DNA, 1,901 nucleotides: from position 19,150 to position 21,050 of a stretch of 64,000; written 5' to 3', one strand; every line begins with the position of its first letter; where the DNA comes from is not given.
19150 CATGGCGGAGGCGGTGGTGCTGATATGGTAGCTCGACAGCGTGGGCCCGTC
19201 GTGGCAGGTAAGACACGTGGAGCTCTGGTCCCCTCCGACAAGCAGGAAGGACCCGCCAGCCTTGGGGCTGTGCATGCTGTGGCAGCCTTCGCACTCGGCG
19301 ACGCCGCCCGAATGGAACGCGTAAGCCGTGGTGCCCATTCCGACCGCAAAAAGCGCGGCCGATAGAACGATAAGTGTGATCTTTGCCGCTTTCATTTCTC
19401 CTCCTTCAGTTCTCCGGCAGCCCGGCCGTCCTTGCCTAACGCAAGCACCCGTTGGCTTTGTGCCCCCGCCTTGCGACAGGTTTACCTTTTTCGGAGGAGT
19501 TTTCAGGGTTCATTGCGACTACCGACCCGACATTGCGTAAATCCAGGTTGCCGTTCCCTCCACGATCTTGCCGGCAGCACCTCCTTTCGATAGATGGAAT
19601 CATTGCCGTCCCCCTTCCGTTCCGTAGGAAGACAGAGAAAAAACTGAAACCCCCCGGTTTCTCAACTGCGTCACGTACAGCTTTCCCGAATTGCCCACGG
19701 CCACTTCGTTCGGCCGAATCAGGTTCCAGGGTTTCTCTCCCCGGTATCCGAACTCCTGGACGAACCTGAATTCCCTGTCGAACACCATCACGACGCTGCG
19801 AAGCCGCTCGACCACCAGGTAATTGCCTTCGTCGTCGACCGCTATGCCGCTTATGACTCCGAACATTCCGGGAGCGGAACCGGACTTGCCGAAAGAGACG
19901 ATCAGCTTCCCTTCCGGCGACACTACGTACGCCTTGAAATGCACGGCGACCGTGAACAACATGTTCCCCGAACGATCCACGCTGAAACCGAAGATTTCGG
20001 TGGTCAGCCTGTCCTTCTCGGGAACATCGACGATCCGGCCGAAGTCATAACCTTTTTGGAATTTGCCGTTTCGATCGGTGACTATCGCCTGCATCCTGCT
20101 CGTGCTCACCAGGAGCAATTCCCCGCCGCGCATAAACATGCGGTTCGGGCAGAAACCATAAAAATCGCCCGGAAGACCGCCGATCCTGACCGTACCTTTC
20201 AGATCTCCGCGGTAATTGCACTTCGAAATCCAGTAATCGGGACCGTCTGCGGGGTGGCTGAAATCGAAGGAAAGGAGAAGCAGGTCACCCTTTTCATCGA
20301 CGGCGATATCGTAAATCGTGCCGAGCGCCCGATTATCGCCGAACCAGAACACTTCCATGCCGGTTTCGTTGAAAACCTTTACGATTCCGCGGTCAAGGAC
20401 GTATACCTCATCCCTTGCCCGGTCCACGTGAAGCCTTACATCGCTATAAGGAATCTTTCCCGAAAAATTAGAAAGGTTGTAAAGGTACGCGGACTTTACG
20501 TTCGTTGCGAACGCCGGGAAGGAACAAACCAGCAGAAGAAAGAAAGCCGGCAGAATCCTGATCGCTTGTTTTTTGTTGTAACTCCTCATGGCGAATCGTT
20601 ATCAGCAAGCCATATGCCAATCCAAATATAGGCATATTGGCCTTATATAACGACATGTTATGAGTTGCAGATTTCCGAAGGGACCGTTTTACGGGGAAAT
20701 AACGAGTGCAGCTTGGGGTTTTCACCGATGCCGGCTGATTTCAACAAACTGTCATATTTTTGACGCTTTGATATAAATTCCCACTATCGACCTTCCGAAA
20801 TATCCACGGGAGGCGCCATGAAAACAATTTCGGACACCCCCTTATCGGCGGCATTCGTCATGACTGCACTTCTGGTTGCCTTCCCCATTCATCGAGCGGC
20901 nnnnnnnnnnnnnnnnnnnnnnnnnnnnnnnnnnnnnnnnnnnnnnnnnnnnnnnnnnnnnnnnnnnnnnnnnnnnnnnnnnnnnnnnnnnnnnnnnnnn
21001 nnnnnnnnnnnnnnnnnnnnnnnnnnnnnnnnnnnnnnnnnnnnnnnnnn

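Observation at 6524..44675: Unusual density of beta-propeller proteins among the cytochromes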

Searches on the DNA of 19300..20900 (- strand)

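Call 51: search_rna_families(source=window, start=19300, end=20900, threshold=evalue, max_evalue=0.1, show_alignments=2)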
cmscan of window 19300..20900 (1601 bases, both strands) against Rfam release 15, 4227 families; matches with E-value up to 0.1: 1.
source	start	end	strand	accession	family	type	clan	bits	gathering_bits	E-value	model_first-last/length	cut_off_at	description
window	19412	19495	-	RF03167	c-di-GMP-I-GGC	Cis-reg; riboswitch;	CL00126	60.8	59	1.7e-13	1-80/80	no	c-di-GMP-I-GGC riboswitch aptamer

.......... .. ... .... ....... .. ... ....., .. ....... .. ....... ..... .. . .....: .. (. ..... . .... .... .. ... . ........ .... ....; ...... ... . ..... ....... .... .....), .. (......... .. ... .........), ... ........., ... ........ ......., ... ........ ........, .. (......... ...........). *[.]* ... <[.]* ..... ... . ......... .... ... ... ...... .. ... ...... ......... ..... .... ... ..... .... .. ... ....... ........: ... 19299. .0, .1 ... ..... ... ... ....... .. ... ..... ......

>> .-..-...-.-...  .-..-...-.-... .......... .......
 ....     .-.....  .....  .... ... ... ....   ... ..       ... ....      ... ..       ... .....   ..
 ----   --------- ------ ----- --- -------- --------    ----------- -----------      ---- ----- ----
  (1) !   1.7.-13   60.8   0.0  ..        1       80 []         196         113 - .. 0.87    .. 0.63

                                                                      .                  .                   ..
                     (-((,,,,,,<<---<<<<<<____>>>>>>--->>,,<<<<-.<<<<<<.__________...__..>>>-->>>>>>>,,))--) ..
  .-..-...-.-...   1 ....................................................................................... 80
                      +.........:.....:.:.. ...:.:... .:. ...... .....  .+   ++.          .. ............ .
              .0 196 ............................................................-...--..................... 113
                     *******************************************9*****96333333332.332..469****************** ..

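Call 53: search_rna_families(sources=[L001, L003, L006, L008, L009, L010, L014, L021, L030], threshold=gathering)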
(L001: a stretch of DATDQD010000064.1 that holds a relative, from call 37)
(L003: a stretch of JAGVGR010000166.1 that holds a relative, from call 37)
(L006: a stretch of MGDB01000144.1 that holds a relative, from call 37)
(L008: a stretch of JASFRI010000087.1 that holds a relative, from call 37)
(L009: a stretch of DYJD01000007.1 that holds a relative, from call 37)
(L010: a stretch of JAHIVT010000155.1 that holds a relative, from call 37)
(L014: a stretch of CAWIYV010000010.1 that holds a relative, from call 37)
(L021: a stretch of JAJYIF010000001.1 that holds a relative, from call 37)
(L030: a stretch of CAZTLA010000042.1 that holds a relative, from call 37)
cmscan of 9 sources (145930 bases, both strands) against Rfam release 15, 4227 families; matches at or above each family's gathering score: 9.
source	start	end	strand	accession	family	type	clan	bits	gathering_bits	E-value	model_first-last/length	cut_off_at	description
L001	1097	1181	+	RF03167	c-di-GMP-I-GGC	Cis-reg; riboswitch;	CL00126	66.9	59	2.8e-13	1-80/80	no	c-di-GMP-I-GGC riboswitch aptamer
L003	7486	7573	+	RF03167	c-di-GMP-I-GGC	Cis-reg; riboswitch;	CL00126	66.3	59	4.1e-13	1-80/80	no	c-di-GMP-I-GGC riboswitch aptamer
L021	4877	4948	+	RF00005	tRNA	Gene; tRNA;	CL00001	66.2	29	8e-12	1-71/71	no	tRNA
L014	9850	9929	+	RF03167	c-di-GMP-I-GGC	Cis-reg; riboswitch;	CL00126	60.8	59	1.6e-11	1-80/80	no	c-di-GMP-I-GGC riboswitch aptamer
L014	11086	11164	+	RF03167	c-di-GMP-I-GGC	Cis-reg; riboswitch;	CL00126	59.9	59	2.8e-11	1-80/80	no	c-di-GMP-I-GGC riboswitch aptamer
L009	10976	11063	+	RF01051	c-di-GMP-I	Cis-reg; riboswitch;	CL00126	59.5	35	9.4e-09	1-87/87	no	c-di-GMP-I riboswitch aptamer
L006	5016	5092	+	RF01051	c-di-GMP-I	Cis-reg; riboswitch;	CL00126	57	35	3.8e-08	1-87/87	no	c-di-GMP-I riboswitch aptamer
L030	6170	6244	+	RF01051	c-di-GMP-I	Cis-reg; riboswitch;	CL00126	54.9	35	1.3e-07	1-87/87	no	c-di-GMP-I riboswitch aptamer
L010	11102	11178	+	RF01051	c-di-GMP-I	Cis-reg; riboswitch;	CL00126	53.6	35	2.6e-07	1-87/87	no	c-di-GMP-I riboswitch aptamer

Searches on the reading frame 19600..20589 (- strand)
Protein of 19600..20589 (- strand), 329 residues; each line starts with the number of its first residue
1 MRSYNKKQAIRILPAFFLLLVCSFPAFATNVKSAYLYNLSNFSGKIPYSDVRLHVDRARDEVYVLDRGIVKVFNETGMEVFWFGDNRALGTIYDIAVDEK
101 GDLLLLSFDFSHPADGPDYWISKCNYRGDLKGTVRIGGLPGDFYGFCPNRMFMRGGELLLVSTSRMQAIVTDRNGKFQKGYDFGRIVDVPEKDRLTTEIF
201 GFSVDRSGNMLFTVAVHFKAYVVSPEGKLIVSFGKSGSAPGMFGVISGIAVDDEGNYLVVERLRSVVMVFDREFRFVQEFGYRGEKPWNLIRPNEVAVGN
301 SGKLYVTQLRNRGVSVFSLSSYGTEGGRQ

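Call 5: search_protein_families(library=pfam, proteins=[window:19600-20589:-], max_evalue=0.01)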
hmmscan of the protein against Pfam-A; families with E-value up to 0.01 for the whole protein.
window:19600-20589:- (329 aa): 3 families
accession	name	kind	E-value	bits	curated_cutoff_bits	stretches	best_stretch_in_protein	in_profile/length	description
PF06739.17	SBBP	-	0.0012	19.2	20.5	0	246-256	15-25/38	Beta-propeller repeat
PF01436.27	NHL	-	0.0012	19.2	20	0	246-261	4-19/28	NHL repeat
PF17170.10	DUF5128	-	0.0022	17.6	22.9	0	244-322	44-122/321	6-bladed beta-propeller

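Call 35: find_homologous_proteins(query=window:19600-20589:-, max_evalue=0.00001)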
Query window:19600-20589:- (329 aa): 451 proteins with E <= 0.00001 among 2732 candidates; the best 120 are listed.
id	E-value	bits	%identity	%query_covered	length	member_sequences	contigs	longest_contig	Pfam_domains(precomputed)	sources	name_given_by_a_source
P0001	3.8e-220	748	100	100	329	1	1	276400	-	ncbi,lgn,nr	ncbi:MAG: hypothetical protein HY896_06715 [Deltaproteobacteria bacterium]|nr:hypothetical protein [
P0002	6.8e-152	523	73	94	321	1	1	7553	-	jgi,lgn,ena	-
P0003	3.2e-150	518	68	100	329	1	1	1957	-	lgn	-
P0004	5.7e-149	514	71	98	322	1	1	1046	-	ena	-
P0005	2.1e-146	505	69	98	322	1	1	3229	-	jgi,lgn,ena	-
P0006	2.5e-146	505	68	97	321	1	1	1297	-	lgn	-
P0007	3.7e-146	504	72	92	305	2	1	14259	-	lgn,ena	-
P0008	1.1e-141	490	67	97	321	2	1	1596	-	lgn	-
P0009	2.9e-139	482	66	97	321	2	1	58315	-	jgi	jgi:hypothetical protein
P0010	3.3e-139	481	67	98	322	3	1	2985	-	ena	-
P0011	1.0e-138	480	67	95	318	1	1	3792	-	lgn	-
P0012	1.6e-137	476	66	98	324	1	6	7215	-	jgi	jgi:hypothetical protein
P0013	2.1e-137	476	64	97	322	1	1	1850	-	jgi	jgi:hypothetical protein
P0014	7.9e-137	474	66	98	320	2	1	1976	-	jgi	-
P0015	1.7e-136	473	68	94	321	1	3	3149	-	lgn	-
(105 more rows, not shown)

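Call 37: find_related_loci(query=A1, collection=genome_contigs, flank=10000)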
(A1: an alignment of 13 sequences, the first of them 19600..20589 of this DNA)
Query A1 (329 aa) in genome_contigs; peptide patterns used: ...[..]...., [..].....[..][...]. (x = any residue, [..] = any of these).
86 stretches matched a pattern; 32 encode a relative of the query (tblastn E <= 1e-3); 32 distinct loci.
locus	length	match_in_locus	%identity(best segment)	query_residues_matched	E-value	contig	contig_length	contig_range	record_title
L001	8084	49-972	67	19-326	2e-137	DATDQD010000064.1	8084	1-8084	MAG TPA_asm: Bacteroidota bacterium isolate SMAG_U7938 k141_2408143, whole genome shotgun sequence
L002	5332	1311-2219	67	19-321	6e-137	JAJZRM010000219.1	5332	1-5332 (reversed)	MAG: Deltaproteobacteria bacterium isolate SKS1.bin8 NODE_27361_length_5332_cov_1.144092, whole genome shotgun sequence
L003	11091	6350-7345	58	1-321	5e-124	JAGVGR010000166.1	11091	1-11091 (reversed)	MAG: bacterium isolate DeMMO2_8 c_000000048061, whole genome shotgun sequence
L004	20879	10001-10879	54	28-320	3e-102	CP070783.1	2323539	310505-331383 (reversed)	MAG: Deltaproteobacteria bacterium isolate bin162 chromosome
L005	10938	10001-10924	65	19-326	1e-133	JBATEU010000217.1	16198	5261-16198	MAG: Candidatus Deferrimicrobium sp. isolate MFD10095_ilm_asm_bin1 k127_9564, whole genome shotgun sequence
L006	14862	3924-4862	49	5-320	2e-93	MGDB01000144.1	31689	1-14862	MAG: Candidatus Schekmanbacteria bacterium GWA2_38_11 gwa2_scaffold_8246, whole genome shotgun sequence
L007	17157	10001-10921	46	6-320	2e-87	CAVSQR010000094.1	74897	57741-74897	MAG: uncultured delta proteobacterium isolate MFD01299.bin.3.1 genome assembly, contig: contig_82228, whole genome shotg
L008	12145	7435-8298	46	28-319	1e-86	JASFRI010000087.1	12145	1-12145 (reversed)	MAG: Acidobacteriota bacterium isolate D1103M02metaG_Bin_141 D1103M02metaG_FD_scaffold_1651_c1, whole genome shotgun seq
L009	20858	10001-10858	47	29-319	2e-86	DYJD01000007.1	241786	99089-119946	MAG TPA_asm: Desulfosudis oleivorans isolate FI88_2_51_70 Afr_mines_FI88_34_length_241786_cov_29_484096, whole genome sh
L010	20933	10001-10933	45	1-319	1e-85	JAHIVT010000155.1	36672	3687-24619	MAG: Proteobacteria bacterium isolate MM_PC_MetaG.mb.92 MM_PC_MetaG.mb.92_k141_1413983, whole genome shotgun sequence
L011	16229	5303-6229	46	11-320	4e-85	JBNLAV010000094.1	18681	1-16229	MAG: Desulfobacteraceae bacterium isolate C2.bin.44.orig k141_118003, whole genome shotgun sequence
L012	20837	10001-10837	47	35-320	2e-84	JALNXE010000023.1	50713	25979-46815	MAG: Desulfobulbaceae bacterium isolate SO_2016_LW3 bin 20 scaffold00993_LW162_2016, whole genome shotgun sequence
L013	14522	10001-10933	43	9-320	4e-84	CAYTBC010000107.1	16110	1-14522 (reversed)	MAG TPA_asm: uncultured Desulfosarcina sp. isolate SRP214966_co3_311 genome assembly, contig: NODE_5310_length_16110_cov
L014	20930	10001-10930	45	7-319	2e-83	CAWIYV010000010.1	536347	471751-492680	MAG: Nitrospirota bacterium isolate MFD05942.bin.1.431 genome assembly, contig: contig_35039, whole genome shotgun seque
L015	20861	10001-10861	49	29-320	1e-83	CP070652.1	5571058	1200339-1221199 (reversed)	MAG: Deltaproteobacteria bacterium isolate bin85 chromosome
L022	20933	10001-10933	44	6-320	1e-80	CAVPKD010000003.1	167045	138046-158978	MAG: Nitrospirota bacterium isolate MFD10007.bin.2.19 genome assembly, contig: contig_18044, whole genome shotgun sequen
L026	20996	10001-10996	43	1-319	3e-79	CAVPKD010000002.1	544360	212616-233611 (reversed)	MAG: Nitrospirota bacterium isolate MFD10007.bin.2.19 genome assembly, contig: contig_16653, whole genome shotgun sequen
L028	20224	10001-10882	45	23-319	6e-78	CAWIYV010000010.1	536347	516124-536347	MAG: Nitrospirota bacterium isolate MFD05942.bin.1.431 genome assembly, contig: contig_35039, whole genome shotgun seque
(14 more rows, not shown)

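Call 54: predict_structure(alignment_id=A2)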
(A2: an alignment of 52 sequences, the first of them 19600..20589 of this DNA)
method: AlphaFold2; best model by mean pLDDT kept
length: 329 residues; sequences in the alignment: 52
mean_pLDDT: 90.6   pTM: 0.86
mean pLDDT of the five models: 90.6, 90.2, 89.8, 89.2, 89.2
residues with pLDDT >= 90: 262; 70-90: 31; 50-70: 29; < 50: 7
segments of 3 or more residues with pLDDT < 50: 45-47, 327-329
pLDDT, mean of each block of 10 residues (from residue 1): 56 72 67 93 58 94 94 95 95 95 95 88 97 96 94 96 97 97 98 95 97 97 98 97 97 97 97 97 93 96 94 92 61
secondary structure, 60 per line:
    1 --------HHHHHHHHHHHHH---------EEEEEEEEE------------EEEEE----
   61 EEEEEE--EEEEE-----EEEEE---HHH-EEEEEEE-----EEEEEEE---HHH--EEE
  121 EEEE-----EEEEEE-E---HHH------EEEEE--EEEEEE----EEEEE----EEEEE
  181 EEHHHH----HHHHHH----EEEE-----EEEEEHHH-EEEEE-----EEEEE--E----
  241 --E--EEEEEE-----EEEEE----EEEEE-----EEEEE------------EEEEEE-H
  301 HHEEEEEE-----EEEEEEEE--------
elements in order: H9-21 E31-39 E52-56 E61-66 E69-73 E79-83 E91-97 E103-109 E118-124 E130-135 E150-154 E157-162 E167-171 E176-182 H183-186 H191-196 E201-204 E210-214 E219-223 E229-233 E246-251 E257-261 E266-270 E276-280 E293-298 E303-308 E314-321

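Call 57: fold_search(model_id=the predicted structure, library=pdb)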
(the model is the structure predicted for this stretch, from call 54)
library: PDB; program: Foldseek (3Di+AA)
matches with E <= 10: 1644; with E <= 0.001: 976
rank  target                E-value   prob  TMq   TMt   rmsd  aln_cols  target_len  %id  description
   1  7qrx_A                6.0e-17  1.00  0.68  0.78   4.0       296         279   19  Crystal structure of NHL domain of TRIM71 (released 2022-05-04)
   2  8j72_B                1.8e-16  1.00  0.65  0.75   4.6       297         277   20  Crystal structure of mammalian Trim71 in complex with lncRNA Trincr1 (released 2024-03-06)
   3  8j72_A                1.8e-16  1.00  0.64  0.76   4.6       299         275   20  Crystal structure of mammalian Trim71 in complex with lncRNA Trincr1 (released 2024-03-06)
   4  7qrw                  3.7e-16  1.00  0.68  0.79   4.0       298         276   20  Crystal structure of NHL domain of TRIM3 (released 2022-05-04)
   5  6fq3_A                3.7e-16  1.00  0.66  0.57   4.3       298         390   19  Crystal structure of Danio rerio Lin41 filamin-NHL domains in complex with lin-29A 5'UTR 13mer RNA (released 2018-05-09)
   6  7qrv_D                5.4e-16  1.00  0.67  0.78   4.0       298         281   19  Crystal structure of NHL domain of TRIM2 (full C-terminal) (released 2022-05-04)
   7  7qrv_B                9.1e-16  1.00  0.68  0.79   4.0       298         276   20  Crystal structure of NHL domain of TRIM2 (full C-terminal) (released 2022-05-04)
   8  6fpt_B                1.5e-15  1.00  0.68  0.59   3.8       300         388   19  Crystal structure of Danio rerio Lin41 filamin-NHL domains (released 2018-05-09)
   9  7qrv_A                1.5e-15  1.00  0.67  0.78   4.1       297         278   20  Crystal structure of NHL domain of TRIM2 (full C-terminal) (released 2022-05-04)
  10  6xg7                  1.7e-15  1.00  0.68  0.77   4.1       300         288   20  1.3 A Resolution Structure of the of the NHL Repeat Region of D. melanogaster Thin (released 2020-12-16)
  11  6fpt_A                3.0e-15  1.00  0.68  0.58   3.8       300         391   19  Crystal structure of Danio rerio Lin41 filamin-NHL domains (released 2018-05-09)
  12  9jur                  5.9e-15  1.00  0.66  0.77   4.5       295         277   20  Crystal Structure of NHL domain of human E3 ubiquitin-protein ligase TRIM71 (released 2025-04-30)
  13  6d69                  6.6e-15  1.00  0.66  0.74   4.2       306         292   18  Crystal Structure of the NHL Repeat Region of D. melanogaster Thin (released 2019-04-24)
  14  7b2r_B                1.9e-14  1.00  0.67  0.79   4.1       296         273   20  Crystal structure of NHL domain of TRIM2 (released 2021-01-13)
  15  7b2r_A                2.3e-14  1.00  0.67  0.78   4.2       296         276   20  Crystal structure of NHL domain of TRIM2 (released 2021-01-13)
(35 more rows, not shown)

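Call 64: search_protein_families(library=ncbifam, proteins=[window:19600-20589:-], max_evalue=0.01)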
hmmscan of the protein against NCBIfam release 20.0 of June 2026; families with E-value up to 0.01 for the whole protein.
window:19600-20589:- (329 aa): 1 family
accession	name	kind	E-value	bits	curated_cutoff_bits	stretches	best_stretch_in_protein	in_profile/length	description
NF035926.1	scyF_NHL_VPEP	equivalog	3e-13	49.6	350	1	162-318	120-274/376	scytonemin biosynthesis PEP-CTERM protein ScyF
